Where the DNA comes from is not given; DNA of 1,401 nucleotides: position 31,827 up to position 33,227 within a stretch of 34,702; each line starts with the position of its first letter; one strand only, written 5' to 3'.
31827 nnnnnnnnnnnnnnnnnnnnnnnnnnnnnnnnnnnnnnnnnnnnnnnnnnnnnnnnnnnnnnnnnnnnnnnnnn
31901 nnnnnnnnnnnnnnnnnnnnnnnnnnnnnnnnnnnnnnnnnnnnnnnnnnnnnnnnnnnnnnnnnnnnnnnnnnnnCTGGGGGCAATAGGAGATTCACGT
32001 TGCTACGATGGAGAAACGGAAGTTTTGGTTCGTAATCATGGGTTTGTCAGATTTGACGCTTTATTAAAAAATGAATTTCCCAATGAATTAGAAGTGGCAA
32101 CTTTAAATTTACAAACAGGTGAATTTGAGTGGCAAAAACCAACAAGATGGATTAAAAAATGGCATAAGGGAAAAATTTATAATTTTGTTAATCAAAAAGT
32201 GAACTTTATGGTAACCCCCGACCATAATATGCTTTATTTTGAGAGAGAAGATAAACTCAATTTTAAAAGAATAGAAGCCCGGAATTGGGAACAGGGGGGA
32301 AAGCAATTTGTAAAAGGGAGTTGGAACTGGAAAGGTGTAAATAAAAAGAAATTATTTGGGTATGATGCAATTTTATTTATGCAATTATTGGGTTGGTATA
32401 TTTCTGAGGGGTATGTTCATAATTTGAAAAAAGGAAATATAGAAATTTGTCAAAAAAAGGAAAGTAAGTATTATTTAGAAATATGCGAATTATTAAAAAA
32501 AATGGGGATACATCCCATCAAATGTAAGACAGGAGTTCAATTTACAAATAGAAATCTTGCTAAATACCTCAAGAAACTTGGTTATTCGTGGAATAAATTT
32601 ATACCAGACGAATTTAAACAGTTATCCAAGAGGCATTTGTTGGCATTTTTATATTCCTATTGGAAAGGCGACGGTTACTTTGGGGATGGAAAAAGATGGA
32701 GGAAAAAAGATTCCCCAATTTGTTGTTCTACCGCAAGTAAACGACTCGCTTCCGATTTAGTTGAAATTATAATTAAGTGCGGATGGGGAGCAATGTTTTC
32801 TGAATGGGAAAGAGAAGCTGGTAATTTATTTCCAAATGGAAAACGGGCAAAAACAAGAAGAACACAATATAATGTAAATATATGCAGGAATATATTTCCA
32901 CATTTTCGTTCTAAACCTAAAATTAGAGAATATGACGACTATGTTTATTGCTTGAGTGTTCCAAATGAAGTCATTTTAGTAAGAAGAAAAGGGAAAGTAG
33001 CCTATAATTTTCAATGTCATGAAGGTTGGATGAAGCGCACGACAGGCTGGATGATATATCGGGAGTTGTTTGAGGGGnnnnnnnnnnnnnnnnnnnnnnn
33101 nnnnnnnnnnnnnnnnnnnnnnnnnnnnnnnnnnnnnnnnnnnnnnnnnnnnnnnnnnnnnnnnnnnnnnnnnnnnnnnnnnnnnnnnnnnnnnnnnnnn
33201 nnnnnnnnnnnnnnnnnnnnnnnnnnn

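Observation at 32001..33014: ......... intein in the active-site motif of a phage metallophosphoesterase, with a non-canonical C-terminal splice junction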

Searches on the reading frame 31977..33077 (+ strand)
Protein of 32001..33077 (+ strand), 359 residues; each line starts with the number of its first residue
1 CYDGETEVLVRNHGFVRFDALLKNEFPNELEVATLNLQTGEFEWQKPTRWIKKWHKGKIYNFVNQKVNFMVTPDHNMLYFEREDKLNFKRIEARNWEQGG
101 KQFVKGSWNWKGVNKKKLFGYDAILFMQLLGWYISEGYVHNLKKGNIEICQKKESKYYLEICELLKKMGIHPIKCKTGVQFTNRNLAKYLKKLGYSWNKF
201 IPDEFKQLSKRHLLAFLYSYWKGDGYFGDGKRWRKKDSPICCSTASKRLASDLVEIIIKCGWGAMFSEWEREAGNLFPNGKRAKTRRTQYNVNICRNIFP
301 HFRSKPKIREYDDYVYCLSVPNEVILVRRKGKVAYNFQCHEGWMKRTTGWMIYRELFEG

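Call 6: search_protein_families(library=phrogs, proteins=[window:32001-33014:+], max_evalue=0.01)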
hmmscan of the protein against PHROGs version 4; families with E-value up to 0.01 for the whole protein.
seq(338 aa): 0 families

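Call 8: search_protein_families(library=pfam, proteins=[window:32001-33023:+], max_evalue=10)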
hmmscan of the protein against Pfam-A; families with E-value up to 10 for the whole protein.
seq(341 aa): 3 families
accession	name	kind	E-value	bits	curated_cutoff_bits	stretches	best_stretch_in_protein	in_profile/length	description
PF14528.11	LAGLIDADG_3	-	2.8e-08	34.3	22.5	2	213-264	3-50/82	LAGLIDADG-like domain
PF13592.12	HTH_33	-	0.0001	22.3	25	1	173-199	14-40/60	Winged helix-turn helix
PF14890.11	Intein_splicing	-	0.0049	17.1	35.8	1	28-322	19-142/155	Intein splicing domain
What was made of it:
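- Pfam Intein_splicing is below its cutoff (E 0.005, 17 bits against 35.8; call 8).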

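Call 11: find_homologous_proteins(query=window:32001-33014:+, max_evalue=0.001)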
Query seq(338 aa) (338 aa): 15 proteins with E <= 0.001 among 791 candidates.
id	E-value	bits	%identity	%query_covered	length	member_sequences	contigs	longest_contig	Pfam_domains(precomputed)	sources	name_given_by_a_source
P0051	1.8e-68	249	70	45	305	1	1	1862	-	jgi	jgi:hypothetical protein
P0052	2.8e-28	117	32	98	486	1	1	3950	PF14528.12,PF01925.26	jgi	jgi:replicative DNA helicase Mcm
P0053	2.2e-23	101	29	99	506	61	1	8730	PF22769.2,PF14528.12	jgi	-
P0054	3.7e-23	100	31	98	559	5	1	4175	PF14528.12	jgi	-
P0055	3.1e-22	97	29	99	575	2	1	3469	PF02511.21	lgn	-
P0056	6.2e-22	96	30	99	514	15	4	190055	-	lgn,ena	-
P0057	6.7e-22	96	30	99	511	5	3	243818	PF14528.12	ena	-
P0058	2.1e-19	88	31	99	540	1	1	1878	PF16363.12,PF16861.11,PF01370.28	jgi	-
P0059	3.2e-19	87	29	98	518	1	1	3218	-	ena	-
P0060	1.1e-18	85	29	99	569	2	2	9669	PF13385.14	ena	-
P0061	1.9e-18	84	28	94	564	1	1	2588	PF03420.19,PF14890.12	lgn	-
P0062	1.1e-16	79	28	99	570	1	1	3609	PF13385.14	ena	-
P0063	2.4e-16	78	32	55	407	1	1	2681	PF10145.15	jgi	jgi:hypothetical protein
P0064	8.0e-15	72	29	99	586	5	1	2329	PF03420.19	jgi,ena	jgi:hypothetical protein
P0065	9.6e-11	59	25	98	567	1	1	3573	PF13385.14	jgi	-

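Call 15: search_solved_structures(query=window:32001-33029:+, max_evalue=1, show_alignments=3)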
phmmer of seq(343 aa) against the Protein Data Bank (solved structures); distinct sequences matched with E-value up to 1: 3.
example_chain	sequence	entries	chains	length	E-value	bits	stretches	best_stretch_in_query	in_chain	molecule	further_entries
9wat_A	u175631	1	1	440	0.014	17.3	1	50-87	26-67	Cytochrome P450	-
6zgq_A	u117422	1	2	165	0.1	14.5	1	29-82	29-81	AceL NrdHF-1-1 Intein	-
2da2_A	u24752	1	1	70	0.39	12.5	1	278-327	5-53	Alpha-fetoprotein enhancer binding protein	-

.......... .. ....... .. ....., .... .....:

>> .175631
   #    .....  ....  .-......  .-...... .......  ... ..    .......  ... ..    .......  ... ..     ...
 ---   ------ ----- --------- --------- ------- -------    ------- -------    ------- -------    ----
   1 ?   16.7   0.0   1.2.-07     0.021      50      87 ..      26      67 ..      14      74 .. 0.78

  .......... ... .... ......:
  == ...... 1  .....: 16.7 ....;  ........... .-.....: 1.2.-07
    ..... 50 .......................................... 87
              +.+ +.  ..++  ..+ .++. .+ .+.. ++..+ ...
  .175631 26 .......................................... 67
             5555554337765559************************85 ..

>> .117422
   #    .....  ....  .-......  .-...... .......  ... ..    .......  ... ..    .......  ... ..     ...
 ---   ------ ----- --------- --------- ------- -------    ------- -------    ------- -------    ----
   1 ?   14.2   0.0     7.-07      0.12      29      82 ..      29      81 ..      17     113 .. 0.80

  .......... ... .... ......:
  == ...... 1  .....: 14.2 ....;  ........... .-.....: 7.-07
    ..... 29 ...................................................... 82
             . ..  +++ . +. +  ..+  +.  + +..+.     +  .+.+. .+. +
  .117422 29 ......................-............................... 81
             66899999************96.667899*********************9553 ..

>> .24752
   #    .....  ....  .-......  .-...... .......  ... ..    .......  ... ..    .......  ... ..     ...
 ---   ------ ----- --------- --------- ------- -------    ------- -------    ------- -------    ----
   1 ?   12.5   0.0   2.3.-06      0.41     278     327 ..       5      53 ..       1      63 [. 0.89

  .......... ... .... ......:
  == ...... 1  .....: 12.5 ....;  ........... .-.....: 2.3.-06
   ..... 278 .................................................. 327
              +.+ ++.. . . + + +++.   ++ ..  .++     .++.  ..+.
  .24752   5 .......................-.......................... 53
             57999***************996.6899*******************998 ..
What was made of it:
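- Tried and rejected: phmmer of the intein against PDB sequences gave only a marginal AceL NrdHF intein hit (call 15).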

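Call 20: find_related_loci(query=window:32001-33077:+, collection=viral_contigs, flank=6000)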
Query seq(359 aa) (359 aa) in viral_contigs; peptide patterns used: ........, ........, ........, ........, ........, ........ (x = any residue, [..] = any of these).
9 stretches matched a pattern, but none encodes a relative of the query by tblastn (E <= 1e-3).
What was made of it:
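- Tried and rejected: A viral_contigs scan with the intein found none (call 20).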

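Call 29: search_protein_representatives(protein=window:32001-33014:+)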
Query: 338 residues. Proteins with E-value up to 0.001 (for the whole library): 5633; up to 1e-10: 2988; up to 1e-30: 113. The best 150 are listed.
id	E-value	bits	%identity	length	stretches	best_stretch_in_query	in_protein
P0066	1.8e-79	283.5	45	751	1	1-336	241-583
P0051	5.7e-69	248.9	70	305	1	186-338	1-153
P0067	6.7e-66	238.8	43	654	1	1-337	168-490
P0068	2.0e-64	234.0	34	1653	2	1-334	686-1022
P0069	4.7e-62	226.2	33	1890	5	1-335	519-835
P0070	2.1e-61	224.0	35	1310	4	1-335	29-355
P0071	1.9e-58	214.3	36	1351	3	1-334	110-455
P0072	7.2e-58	212.4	33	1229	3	1-334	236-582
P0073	3.8e-57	210.0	33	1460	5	1-334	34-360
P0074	1.7e-56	207.9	36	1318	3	1-335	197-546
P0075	5.3e-55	203.0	31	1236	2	1-335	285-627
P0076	9.9e-54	198.8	32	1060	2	1-335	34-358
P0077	1.0e-53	198.7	35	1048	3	1-334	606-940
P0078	1.5e-50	188.3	35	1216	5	127-333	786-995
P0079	1.5e-47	178.4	40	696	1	1-335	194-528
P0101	2.4e-39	151.5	44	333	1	175-334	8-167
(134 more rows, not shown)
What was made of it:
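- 32001..33014 (+): Intein, 338 aa: a HINT splicing domain with a nested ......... homing endonuclease. GC is 0.32. Family of 5633 hits (call 29).
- Checked: The insert belongs to a family with 5633 hits at E<=1e-3 and 113 at E<=1e-30 (call 29).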

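Call 51: search_dna_similar(query=window:32001-33014:+, collection=phages, mode=protein, max_rows=20, max_evalue=0.00001)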
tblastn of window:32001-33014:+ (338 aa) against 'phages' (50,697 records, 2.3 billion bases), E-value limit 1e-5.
Records with a match: 71; places in all: 71; records where one place covers at least 80% of the query: 69.
Best place of each record, by identity: <60% 71.
By first word of the organism name: Mycobacterium 49; Escherichia 7; Staphylococcus 5; Prevotella 4; Tenacibaculum 3; uncultured 1; Nitratidesulfovibrio 1; Desulfovibrio 1.
By host as written in the record: Mycobacterium smegmatis mc2 155 42; Mycobacterium smegmatis mc#155 6; Escherichia coli 6; Prevotella sp. 4; - 3; Staphylococcus aureus 3; Tenacibaculum maritimum 3; Mycobacterium smegmatius mc2 155 1; and 3 more.
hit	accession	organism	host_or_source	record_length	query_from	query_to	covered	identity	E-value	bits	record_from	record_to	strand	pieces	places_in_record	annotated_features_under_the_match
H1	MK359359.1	Mycobacterium phage Colt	Mycobacterium smegmatis mc2 155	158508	1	336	99%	28.0%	6e-11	69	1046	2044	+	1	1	3: HNH endonuclease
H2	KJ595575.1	Mycobacterium phage Willis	Mycobacterium smegmatis mc2 155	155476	1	336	99%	27.7%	3e-10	67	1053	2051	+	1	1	3: nucleotidyltransferase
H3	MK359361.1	Mycobacterium phage Darko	Mycobacterium smegmatis mc2 155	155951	1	336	99%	27.7%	3e-10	67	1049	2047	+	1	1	3: HNH endonuclease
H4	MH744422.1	Mycobacterium phage Roots515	Mycobacterium smegmatis mc2 155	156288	1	336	99%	27.7%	3e-10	67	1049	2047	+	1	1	3: nucleotidyltransferase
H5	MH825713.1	Mycobacterium phage Zalkecks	Mycobacterium smegmatius mc2 155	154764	1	336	99%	27.7%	3e-10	67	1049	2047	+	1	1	3: nucleotidyltransferase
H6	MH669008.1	Mycobacterium phage Megamind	Mycobacterium smegmatis mc2 155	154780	1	336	99%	27.7%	3e-10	67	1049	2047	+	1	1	3: nucleotidyltransferase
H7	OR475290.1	Mycobacterium phage NedWong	Mycobacterium smegmatis mc#155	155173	1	336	99%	27.7%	3e-10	67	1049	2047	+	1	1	3: nucleotidyl transferase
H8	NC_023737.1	Mycobacterium phage Pleione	Mycobacterium smegmatis mc2 155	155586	1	336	99%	27.7%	3e-10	67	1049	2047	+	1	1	3: nucleotidyltransferase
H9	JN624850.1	Mycobacterium phage Pleione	Mycobacterium smegmatis mc2 155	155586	1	336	99%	27.7%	3e-10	67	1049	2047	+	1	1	3: nucleotidyltransferase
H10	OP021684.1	Mycobacterium phage YemiJoy2021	Mycobacterium smegmatis mc2 155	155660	1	336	99%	27.7%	3e-10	67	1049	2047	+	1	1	3: nucleotidyl transferase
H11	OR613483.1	Mycobacterium phage PurduePete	Mycobacterium smegmatis mc#155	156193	1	336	99%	27.7%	3e-10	67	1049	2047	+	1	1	3: nucleotidyl transferase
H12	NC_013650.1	Mycobacterium phage ET08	Mycobacterium smegmatis mc2 155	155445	1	336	99%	27.7%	3e-10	67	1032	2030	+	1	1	3: nucleotidyltransferase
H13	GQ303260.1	Mycobacterium phage ET08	Mycobacterium smegmatis mc2 155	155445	1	336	99%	27.7%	3e-10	67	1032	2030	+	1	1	3: nucleotidyltransferase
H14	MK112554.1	Mycobacterium phage TinyTim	Mycobacterium smegmatis mc2 155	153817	1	336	99%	27.7%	3e-10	67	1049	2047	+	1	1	3: HNH endonuclease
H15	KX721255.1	Mycobacterium phage Yucca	Mycobacterium smegmatis mc2 155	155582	1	336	99%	27.7%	3e-10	67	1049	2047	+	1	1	nucleotidyltransferase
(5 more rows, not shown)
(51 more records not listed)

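Call 52: predict_structure(alignment_id=A2)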
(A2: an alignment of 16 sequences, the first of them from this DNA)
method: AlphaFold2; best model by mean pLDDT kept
length: 356 residues; sequences in the alignment: 16
mean_pLDDT: 84.1   pTM: 0.86
mean pLDDT of the five models: 84.1, 83.4, 82.8, 82.2, 79.5
residues with pLDDT >= 90: 172; 70-90: 122; 50-70: 50; < 50: 12
segments of 3 or more residues with pLDDT < 50: 1-5, 350-356
pLDDT, mean of each block of 10 residues (from residue 1): 54 92 88 71 88 89 92 86 79 72 68 70 94 98 93 93 92 97 94 95 91 96 95 79 78 93 92 85 68 81 68 87 90 91 74 33
secondary structure, 60 per line:
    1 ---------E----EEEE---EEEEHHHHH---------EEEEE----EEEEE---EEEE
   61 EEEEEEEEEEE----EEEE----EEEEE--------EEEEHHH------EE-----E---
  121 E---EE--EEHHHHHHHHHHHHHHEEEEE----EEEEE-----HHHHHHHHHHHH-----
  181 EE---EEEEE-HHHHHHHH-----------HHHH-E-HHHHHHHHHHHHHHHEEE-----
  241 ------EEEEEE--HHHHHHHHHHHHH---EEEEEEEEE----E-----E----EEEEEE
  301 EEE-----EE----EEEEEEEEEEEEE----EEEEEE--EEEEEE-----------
elements in order: E15-18 E22-25 H26-30 E40-44 E49-53 E57-71 E76-79 E84-88 E97-100 H131-144 E145-149 E154-158 H164-175 E186-190 H192-199 H211-214 H218-232 E233-235 E247-252 H255-267 E271-279 E295-303 E315-327 E332-337 E340-345

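Call 55: fold_search(model_id=the predicted structure, library=pdb)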
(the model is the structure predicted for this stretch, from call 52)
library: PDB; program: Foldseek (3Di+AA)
matches with E <= 10: 288; with E <= 0.001: 33
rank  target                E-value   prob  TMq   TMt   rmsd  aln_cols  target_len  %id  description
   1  7qsu                  5.3e-19  1.00  0.62  0.61   5.5       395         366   17  Crystal structure of homing endonuclease-associated TliVMA intein (C1A, d333-339) (released 2022-03-30)
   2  7qst                  8.4e-17  1.00  0.58  0.58   7.1       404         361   17  Crystal structure of homing endonuclease-associated PhoVMA intein (C1A) (released 2022-03-30)
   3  7qss                  1.9e-16  1.00  0.63  0.53   6.2       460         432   15  Crystal structure of homing endonuclease-associated TliVMA intein (C1A) (released 2022-03-30)
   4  2cw7                  1.5e-13  1.00  0.57  0.41   9.3       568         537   15  Crystal structure of intein homing endonuclease II (released 2006-04-18)
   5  1ef0_A                2.2e-12  1.00  0.55  0.48   7.4       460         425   10  CRYSTAL STRUCTURE OF PI-SCEI MINIPRECURSOR (released 2000-06-07)
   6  1dq3                  3.5e-12  1.00  0.60  0.49   6.8       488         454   12  CRYSTAL STRUCTURE OF AN ARCHAEAL INTEIN-ENCODED HOMING ENDONUCLEASE PI-PFUI (released 2000-07-05)
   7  1vde_A                2.0e-11  1.00  0.55  0.48   7.6       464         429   10  PI-SCEI, A HOMING ENDONUCLEASE WITH PROTEIN SPLICING ACTIVITY (released 1998-04-08)
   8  1vde_B                3.4e-11  1.00  0.50  0.44   8.8       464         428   10  PI-SCEI, A HOMING ENDONUCLEASE WITH PROTEIN SPLICING ACTIVITY (released 1998-04-08)
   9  1dfa                  2.1e-10  1.00  0.54  0.48   8.4       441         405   11  CRYSTAL STRUCTURE OF PI-SCEI IN C2 SPACE GROUP (released 1999-12-08)
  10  1lws_A                2.3e-10  1.00  0.55  0.48   8.2       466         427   10  Crystal structure of the intein homing endonuclease PI-SceI bound to its recognition sequence (released 2002-09-27)
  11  1jva_B                1.0e-09  1.00  0.54  0.46   9.7       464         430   10  CRYSTAL STRUCTURE OF THE VMA1-DERIVED ENDONUCLEASE BEARING THE N AND C EXTEIN PROPEPTIDES (released 2002-08-29)
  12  1lwt_A                1.1e-09  1.00  0.55  0.46   7.9       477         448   12  Crystal structure of the intein homing endonuclease PI-SceI bound to its substrate DNA (Ca2+ free) (released 2002-09-27)
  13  1jva_A                1.5e-09  1.00  0.52  0.45   9.6       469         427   10  CRYSTAL STRUCTURE OF THE VMA1-DERIVED ENDONUCLEASE BEARING THE N AND C EXTEIN PROPEPTIDES (released 2002-08-29)
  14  1um2_B                1.1e-08  1.00  0.54  0.47   9.0       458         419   10  Crystal Structure of the Vma1-Derived Endonuclease with the Ligated Extein Segment (released 2004-09-22)
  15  1ef0_B                2.3e-08  1.00  0.53  0.49   7.5       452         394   10  CRYSTAL STRUCTURE OF PI-SCEI MINIPRECURSOR (released 2000-06-07)
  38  2lcj_MODEL_1_A        1.5e-03  1.00  0.25  0.45   3.1       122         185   18  Solution NMR structure of Pab PolII Intein (released 2011-09-21)
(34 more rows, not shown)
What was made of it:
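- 32001..33014 (+): AF2 model pLDDT 84, pTM 0.86; Foldseek matches TliVMA, PhoVMA, PI-TkoII, PI-SceI and PI-PfuI at E 5e-19 to 1e-9 (calls 52, 55).
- On Class 1 intein with nested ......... homing endonuclease: AF2 model (pLDDT 84) matches TliVMA, PI-SceI and PI-PfuI, and also I-DmoI and mini-inteins (calls 52, 55).
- Closest known: HEN-containing archaeal and yeast inteins: TliVMA, PhoVMA, PI-TkoII, PI-SceI, PI-PfuI. Same: Foldseek E 5e-19 to 1e-9, TM 0.55-0.63 (call 55).
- Checked: Its model has the intein homing-endonuclease fold (calls 52, 55).
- The insert's model matches HEN-containing inteins at E down to 5e-19 (calls 52, 55).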

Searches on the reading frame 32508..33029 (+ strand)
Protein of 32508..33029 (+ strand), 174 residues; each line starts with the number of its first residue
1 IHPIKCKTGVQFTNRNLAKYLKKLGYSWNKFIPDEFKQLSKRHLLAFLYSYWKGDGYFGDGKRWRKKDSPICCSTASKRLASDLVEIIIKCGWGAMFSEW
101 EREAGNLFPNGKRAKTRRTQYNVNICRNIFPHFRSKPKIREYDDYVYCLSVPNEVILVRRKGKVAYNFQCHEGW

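Call 23: find_related_loci(query=A4, collection=metagenome_contigs, flank=6000)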
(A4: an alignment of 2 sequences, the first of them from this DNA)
Query A4 (174 aa) in metagenome_contigs; peptide patterns used: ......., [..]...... (x = any residue, [..] = any of these).
236 stretches matched a pattern; 2 encode a relative of the query (tblastn E <= 1e-3); 2 distinct loci.
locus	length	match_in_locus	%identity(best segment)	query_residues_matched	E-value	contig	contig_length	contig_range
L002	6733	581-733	34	27-84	3e-7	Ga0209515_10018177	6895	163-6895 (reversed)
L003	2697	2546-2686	33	27-80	5e-6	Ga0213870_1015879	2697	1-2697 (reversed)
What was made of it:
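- Tried and rejected: The metagenome scan with the window+P0051 alignment found only two distant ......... loci, L002 and L003 (call 23).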
